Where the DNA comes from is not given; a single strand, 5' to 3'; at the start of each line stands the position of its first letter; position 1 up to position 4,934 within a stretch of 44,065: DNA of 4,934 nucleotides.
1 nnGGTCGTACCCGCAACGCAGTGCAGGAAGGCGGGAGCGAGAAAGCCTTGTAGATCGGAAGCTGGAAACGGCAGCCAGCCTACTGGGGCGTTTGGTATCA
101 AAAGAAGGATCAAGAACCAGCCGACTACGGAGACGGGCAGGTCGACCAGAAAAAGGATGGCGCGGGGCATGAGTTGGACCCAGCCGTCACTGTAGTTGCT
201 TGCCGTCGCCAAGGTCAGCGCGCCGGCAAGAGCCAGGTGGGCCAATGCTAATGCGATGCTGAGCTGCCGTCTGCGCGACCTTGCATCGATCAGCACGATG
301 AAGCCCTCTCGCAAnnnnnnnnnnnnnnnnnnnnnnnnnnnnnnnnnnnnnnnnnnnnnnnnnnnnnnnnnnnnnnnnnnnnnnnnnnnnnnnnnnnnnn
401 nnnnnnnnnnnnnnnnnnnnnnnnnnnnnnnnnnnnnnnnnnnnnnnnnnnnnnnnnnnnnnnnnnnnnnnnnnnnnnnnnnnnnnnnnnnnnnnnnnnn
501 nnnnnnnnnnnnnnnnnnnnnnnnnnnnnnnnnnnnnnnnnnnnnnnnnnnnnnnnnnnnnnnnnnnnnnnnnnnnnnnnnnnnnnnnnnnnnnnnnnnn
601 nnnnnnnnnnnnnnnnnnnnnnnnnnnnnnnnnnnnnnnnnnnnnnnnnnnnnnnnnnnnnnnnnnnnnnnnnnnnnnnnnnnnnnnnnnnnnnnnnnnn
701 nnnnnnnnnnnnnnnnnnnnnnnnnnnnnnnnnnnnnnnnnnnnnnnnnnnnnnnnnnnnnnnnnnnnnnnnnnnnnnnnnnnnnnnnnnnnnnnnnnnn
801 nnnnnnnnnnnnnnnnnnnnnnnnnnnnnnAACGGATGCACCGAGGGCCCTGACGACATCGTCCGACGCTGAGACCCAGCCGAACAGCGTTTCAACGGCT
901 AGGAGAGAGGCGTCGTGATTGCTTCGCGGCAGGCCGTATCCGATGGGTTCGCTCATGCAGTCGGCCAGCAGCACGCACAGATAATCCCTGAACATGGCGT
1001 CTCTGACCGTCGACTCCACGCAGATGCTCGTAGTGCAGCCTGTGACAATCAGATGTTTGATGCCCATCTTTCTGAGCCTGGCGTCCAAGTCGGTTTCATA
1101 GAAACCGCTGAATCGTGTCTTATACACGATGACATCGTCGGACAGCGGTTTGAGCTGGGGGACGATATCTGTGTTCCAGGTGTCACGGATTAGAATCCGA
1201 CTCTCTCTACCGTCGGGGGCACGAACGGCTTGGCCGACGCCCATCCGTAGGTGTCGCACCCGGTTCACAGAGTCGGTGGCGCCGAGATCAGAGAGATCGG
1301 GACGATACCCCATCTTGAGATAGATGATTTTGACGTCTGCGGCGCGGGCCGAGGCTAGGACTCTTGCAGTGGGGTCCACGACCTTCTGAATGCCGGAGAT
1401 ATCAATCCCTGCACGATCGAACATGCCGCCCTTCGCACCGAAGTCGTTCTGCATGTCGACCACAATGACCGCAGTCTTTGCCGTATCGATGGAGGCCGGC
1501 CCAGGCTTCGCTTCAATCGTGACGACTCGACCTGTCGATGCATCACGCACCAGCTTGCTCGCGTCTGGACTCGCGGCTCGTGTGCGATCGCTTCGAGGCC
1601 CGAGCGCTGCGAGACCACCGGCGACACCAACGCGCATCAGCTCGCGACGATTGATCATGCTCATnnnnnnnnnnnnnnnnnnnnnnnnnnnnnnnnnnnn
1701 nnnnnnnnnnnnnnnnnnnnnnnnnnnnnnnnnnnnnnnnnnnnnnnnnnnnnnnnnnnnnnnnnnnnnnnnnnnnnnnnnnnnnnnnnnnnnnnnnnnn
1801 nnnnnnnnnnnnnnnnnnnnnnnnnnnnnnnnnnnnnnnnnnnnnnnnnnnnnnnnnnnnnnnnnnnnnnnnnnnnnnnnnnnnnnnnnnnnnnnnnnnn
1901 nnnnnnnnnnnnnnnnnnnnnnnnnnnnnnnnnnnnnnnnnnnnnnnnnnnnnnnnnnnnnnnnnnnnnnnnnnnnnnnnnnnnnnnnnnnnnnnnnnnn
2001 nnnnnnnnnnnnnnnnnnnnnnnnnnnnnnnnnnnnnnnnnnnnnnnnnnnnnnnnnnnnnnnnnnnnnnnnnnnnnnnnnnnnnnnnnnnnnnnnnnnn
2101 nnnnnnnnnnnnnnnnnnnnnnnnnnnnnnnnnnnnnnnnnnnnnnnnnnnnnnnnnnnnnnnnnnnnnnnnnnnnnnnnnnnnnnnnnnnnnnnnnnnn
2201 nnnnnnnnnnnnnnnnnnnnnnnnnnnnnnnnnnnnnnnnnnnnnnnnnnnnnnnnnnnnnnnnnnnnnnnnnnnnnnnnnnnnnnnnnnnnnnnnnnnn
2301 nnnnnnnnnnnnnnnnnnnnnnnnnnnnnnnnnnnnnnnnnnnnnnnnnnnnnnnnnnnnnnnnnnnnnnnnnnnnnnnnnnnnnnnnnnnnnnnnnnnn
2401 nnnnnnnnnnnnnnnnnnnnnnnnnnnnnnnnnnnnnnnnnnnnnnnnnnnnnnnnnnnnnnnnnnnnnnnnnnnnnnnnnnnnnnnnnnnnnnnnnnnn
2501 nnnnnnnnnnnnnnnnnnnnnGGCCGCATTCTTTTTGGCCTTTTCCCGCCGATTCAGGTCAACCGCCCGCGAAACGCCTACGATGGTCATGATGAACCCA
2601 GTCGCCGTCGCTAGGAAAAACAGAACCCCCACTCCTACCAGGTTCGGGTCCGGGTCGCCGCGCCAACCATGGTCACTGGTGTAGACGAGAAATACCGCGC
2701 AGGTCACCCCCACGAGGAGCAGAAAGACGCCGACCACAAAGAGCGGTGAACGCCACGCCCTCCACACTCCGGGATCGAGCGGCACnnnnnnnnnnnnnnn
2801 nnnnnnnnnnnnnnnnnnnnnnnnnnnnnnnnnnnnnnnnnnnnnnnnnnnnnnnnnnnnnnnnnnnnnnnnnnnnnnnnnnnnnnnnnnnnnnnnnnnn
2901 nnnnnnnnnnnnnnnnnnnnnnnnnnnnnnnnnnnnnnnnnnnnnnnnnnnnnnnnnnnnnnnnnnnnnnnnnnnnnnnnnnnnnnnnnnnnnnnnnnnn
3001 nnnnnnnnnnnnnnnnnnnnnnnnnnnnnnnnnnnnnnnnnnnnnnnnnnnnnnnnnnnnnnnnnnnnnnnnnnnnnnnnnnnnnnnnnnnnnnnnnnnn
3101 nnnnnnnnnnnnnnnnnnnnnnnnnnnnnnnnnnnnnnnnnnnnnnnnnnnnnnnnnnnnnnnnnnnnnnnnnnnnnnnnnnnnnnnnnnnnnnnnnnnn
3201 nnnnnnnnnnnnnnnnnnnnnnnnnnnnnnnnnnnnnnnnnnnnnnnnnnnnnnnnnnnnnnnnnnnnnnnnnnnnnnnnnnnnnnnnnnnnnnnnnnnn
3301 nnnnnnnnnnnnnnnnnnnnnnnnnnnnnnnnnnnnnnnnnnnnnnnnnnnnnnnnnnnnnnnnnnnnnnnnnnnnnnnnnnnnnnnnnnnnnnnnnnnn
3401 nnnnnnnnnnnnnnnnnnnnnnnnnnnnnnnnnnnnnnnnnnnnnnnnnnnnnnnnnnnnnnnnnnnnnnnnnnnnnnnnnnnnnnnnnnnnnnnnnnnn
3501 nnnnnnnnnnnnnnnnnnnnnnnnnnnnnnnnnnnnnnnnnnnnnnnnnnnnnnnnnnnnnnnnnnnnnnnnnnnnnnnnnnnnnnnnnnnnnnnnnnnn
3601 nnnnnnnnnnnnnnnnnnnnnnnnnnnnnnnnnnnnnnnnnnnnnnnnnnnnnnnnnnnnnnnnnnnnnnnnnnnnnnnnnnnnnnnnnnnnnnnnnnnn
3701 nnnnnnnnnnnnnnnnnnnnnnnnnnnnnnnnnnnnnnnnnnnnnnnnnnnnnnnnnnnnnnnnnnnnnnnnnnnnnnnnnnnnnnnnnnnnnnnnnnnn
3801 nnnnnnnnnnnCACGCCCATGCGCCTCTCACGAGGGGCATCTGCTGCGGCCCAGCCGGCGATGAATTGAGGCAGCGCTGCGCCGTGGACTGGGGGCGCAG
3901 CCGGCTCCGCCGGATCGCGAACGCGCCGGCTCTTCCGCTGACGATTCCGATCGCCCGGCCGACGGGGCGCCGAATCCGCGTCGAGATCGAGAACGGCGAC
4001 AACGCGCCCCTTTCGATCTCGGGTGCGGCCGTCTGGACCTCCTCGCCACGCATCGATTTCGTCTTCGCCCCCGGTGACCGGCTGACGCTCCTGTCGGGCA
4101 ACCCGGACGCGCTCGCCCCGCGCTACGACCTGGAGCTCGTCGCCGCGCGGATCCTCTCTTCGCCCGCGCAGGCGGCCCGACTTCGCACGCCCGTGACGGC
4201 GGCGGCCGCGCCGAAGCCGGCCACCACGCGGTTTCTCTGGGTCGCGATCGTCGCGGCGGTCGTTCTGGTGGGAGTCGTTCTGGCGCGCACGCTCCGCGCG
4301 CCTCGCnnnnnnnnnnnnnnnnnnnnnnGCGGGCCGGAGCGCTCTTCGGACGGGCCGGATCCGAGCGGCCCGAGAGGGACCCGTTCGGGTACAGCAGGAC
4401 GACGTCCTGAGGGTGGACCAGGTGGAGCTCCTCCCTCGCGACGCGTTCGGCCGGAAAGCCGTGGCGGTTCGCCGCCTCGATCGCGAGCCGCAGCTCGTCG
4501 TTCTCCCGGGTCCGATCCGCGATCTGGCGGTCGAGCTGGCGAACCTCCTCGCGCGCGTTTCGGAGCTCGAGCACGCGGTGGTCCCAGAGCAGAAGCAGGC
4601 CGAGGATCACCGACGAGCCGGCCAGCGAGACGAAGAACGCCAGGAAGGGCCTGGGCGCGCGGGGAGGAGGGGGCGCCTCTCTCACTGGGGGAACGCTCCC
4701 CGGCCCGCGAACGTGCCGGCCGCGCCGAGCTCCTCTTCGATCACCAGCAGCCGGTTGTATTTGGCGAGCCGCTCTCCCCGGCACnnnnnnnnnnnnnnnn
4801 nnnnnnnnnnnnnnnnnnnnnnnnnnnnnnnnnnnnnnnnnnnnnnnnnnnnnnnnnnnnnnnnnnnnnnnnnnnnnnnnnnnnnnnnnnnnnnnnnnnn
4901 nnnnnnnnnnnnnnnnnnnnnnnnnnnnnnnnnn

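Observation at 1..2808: Integron-type cassette array with five attC sites in a ~70% GC chromosome and no integrase nearby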

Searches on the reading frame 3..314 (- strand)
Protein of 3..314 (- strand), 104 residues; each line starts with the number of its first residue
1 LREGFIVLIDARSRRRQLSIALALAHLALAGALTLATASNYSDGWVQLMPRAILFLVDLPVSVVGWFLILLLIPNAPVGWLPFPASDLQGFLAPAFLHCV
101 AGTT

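Call 14: search_protein_families(library=pfam, proteins=[window:3-314:-], max_evalue=0.01)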
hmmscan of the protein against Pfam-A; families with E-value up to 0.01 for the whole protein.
window:3-314:- (104 aa): 0 families

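Call 85: search_protein_families(library=pfam, proteins=[window:3-296:-], max_evalue=1)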
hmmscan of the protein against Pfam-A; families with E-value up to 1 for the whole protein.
window:3-296:- (98 aa): 0 families

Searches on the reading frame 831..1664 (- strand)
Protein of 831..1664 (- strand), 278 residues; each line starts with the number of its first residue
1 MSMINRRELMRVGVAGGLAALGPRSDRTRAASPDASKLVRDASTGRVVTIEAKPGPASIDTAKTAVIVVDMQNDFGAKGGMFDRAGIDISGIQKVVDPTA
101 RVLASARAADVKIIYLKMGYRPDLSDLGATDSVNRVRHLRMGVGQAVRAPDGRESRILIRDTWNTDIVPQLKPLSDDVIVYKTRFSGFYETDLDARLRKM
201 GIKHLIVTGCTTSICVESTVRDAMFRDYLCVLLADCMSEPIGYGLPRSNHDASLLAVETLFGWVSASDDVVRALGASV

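Call 14: search_protein_families(library=pfam, proteins=[window:831-1664:-], max_evalue=0.01)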
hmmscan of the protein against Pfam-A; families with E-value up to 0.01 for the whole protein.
window:831-1664:- (278 aa): 1 family
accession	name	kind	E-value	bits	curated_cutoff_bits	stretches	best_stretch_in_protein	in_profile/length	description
PF00857.26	Isochorismatase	-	5e-40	137.9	27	1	64-268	1-174/175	Isochorismatase domain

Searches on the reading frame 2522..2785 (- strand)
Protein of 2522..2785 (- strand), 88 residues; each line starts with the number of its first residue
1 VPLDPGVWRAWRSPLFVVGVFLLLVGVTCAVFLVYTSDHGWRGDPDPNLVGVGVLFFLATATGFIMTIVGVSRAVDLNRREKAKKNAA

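Call 14: search_protein_families(library=pfam, proteins=[window:2522-2785:-], max_evalue=0.01)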
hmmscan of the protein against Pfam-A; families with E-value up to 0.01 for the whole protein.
window:2522-2785:- (88 aa): 0 families

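Call 85: search_protein_families(library=pfam, proteins=[window:2522-2785:-], max_evalue=1)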
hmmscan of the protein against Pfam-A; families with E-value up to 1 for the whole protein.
window:2522-2785:- (88 aa): 2 families
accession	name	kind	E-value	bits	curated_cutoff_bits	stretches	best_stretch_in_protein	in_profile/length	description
PF15029.11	TMEM174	-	0.11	12.6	27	1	15-67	32-88/233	Transmembrane protein 174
PF02238.20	COX7a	-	0.76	10.7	22.1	0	8-36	20-47/53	Cytochrome c oxidase subunit VII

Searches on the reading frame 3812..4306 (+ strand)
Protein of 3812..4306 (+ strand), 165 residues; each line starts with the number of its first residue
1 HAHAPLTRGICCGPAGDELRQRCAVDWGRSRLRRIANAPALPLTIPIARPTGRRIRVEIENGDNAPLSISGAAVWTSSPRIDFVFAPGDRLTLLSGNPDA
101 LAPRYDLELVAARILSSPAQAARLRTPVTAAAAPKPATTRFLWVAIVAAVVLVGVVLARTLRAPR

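Call 85: search_protein_families(library=pfam, proteins=[window:3812-4306:+], max_evalue=1)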
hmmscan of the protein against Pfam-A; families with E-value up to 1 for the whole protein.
window:3812-4306:+ (165 aa): 1 family
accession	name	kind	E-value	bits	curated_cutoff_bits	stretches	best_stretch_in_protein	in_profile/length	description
PF11795.13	DUF3322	-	0.058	13.8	22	1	17-56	2-43/190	Uncharacterized protein conserved in bacteria N-term (DUF3322)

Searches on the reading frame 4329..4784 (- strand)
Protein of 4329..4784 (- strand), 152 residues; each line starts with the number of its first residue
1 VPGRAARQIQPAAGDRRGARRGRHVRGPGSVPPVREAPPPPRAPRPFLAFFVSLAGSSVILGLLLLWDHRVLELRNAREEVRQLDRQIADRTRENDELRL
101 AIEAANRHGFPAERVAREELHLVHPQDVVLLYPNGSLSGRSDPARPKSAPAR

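Call 73: find_related_loci(query=window:4329-4784:-, collection=metagenome_contigs, flank=10000)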
Query seq(152 aa) (152 aa) in metagenome_contigs; peptide patterns used: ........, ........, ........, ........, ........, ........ (x = any residue, [..] = any of these).
600 stretches matched a pattern (row limit reached: there are more); 9 encode a relative of the query (tblastn E <= 1e-3); 9 distinct loci.
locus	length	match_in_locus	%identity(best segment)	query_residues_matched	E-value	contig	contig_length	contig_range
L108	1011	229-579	71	21-138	4e-51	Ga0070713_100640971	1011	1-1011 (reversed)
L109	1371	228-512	75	47-141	1e-46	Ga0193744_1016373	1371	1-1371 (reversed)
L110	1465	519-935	71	1-139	9e-46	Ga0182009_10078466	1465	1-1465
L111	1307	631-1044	68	1-138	9e-45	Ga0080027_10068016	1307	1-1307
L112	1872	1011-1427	66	1-139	5e-43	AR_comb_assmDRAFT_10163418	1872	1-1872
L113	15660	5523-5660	55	3-49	8e-7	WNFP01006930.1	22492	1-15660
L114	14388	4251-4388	55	3-49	2e-6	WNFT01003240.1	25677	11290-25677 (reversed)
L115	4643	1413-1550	55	3-49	2e-6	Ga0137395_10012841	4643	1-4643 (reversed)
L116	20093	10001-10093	58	1-31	2e-5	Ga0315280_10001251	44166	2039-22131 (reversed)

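Call 85: search_protein_families(library=pfam, proteins=[window:4329-4784:-], max_evalue=1)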
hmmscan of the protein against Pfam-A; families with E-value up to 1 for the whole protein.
window:4329-4784:- (152 aa): 2 families
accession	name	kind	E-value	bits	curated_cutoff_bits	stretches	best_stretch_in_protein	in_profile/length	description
PF04977.20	DivIC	-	8.7e-06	25.9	28.9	1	65-132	10-77/80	Septum formation initiator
PF24627.1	PUMA_CC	-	0.043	14.3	30.1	1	74-107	24-57/74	PUMA coiled-coil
